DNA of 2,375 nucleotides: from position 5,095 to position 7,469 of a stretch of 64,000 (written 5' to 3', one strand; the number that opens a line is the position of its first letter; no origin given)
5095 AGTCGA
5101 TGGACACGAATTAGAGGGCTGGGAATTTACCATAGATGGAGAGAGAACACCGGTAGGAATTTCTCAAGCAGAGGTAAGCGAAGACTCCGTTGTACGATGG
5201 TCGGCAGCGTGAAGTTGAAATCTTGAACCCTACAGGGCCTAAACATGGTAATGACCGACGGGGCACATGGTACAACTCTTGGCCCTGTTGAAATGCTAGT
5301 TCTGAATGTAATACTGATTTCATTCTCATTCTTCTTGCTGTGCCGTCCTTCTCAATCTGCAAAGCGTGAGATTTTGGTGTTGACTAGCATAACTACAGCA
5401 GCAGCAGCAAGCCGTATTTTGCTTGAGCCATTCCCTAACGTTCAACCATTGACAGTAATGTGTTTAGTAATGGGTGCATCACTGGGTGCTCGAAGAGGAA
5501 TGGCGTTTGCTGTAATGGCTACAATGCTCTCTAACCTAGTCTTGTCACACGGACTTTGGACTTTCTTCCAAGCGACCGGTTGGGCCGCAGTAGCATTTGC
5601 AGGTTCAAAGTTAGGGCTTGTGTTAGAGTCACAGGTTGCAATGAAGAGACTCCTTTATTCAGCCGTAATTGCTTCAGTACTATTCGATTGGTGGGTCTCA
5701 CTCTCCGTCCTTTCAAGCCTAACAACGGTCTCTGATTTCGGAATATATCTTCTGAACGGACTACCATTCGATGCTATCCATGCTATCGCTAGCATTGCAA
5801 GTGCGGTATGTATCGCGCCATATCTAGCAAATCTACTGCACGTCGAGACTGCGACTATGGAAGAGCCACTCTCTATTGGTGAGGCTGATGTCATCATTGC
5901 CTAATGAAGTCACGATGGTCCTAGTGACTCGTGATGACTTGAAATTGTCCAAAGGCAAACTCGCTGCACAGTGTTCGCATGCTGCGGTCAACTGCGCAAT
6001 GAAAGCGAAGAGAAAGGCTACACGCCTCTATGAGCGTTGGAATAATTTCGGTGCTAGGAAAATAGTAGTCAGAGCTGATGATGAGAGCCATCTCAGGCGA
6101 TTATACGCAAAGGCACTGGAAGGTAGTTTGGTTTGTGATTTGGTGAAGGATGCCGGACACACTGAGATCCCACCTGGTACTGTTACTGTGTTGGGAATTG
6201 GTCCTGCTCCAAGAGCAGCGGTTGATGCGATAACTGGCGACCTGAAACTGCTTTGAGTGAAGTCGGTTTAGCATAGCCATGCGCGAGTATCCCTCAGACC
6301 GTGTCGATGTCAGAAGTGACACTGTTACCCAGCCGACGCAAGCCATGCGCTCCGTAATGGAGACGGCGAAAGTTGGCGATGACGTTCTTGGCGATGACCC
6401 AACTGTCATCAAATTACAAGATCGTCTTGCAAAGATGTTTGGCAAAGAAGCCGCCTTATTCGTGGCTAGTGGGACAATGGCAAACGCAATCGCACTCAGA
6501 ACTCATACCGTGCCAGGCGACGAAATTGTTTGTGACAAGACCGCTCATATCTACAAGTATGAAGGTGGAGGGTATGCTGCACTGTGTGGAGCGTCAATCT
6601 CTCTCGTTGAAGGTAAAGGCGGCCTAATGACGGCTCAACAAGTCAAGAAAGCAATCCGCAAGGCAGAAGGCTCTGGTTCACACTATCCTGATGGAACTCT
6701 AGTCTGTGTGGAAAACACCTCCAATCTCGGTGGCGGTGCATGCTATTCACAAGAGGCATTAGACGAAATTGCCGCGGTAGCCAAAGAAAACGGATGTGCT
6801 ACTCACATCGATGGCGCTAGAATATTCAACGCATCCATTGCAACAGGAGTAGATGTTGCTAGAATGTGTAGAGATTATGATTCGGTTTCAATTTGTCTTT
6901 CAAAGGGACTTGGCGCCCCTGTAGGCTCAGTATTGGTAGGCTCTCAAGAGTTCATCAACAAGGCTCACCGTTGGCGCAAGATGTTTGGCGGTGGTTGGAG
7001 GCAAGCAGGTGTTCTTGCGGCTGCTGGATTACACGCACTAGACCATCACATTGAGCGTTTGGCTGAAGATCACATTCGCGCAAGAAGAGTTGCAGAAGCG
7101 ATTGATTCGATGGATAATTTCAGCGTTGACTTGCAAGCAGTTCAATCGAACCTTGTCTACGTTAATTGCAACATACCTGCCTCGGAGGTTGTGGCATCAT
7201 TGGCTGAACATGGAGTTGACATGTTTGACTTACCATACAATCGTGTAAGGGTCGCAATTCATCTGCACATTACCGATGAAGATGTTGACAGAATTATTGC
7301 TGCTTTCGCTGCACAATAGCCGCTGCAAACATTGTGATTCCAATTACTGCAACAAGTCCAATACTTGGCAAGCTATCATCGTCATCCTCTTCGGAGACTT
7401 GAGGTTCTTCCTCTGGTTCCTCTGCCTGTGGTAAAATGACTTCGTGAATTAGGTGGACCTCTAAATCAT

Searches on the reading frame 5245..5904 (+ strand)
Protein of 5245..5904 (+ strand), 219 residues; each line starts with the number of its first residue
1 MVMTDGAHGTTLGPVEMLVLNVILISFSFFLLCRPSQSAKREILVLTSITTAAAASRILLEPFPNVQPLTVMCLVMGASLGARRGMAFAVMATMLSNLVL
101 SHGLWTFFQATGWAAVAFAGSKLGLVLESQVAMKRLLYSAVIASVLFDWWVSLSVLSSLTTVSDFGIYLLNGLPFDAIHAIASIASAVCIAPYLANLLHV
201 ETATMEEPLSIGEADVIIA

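Call 10: search_protein_families(library=pfam, proteins=[window:5245-5904:+], max_evalue=0.001)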
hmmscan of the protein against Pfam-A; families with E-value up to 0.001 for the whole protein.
window:5245-5904:+ (219 aa): 1 family
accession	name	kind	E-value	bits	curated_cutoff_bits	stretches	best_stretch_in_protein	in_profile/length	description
PF20221.3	DUF6580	-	1.5e-09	38.7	27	1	39-177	3-135/162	Family of unknown function (DUF6580)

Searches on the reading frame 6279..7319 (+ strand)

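Call 10: search_protein_families(library=pfam, proteins=[window:6279-7319:+], max_evalue=0.001)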
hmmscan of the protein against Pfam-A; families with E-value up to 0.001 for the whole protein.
window:6279-7319:+ (346 aa): 6 families
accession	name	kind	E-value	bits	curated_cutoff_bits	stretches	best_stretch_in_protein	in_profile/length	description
PF01212.27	Beta_elim_lyase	-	7.2e-105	350.9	27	1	10-296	1-286/288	Beta-eliminating lyase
PF00155.27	Aminotran_1_2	-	3.2e-10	40.2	19.7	1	29-342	30-360/361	Aminotransferase class I and II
PF00266.25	Aminotran_5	-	3.1e-05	23.5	21.5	1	56-258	58-248/371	Aminotransferase class-V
PF01053.26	Cys_Met_Meta_PP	-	5.4e-05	22.4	27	1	40-179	51-174/381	Cys/Met metabolism PLP-dependent enzyme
PF00202.27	Aminotran_3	-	0.00023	20.4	30.5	0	35-75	65-104/403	Aminotransferase class-III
PF01041.23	DegT_DnrJ_EryC1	-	0.00035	20.3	19.8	0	40-87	23-71/360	DegT/DnrJ/EryC1/StrS aminotransferase family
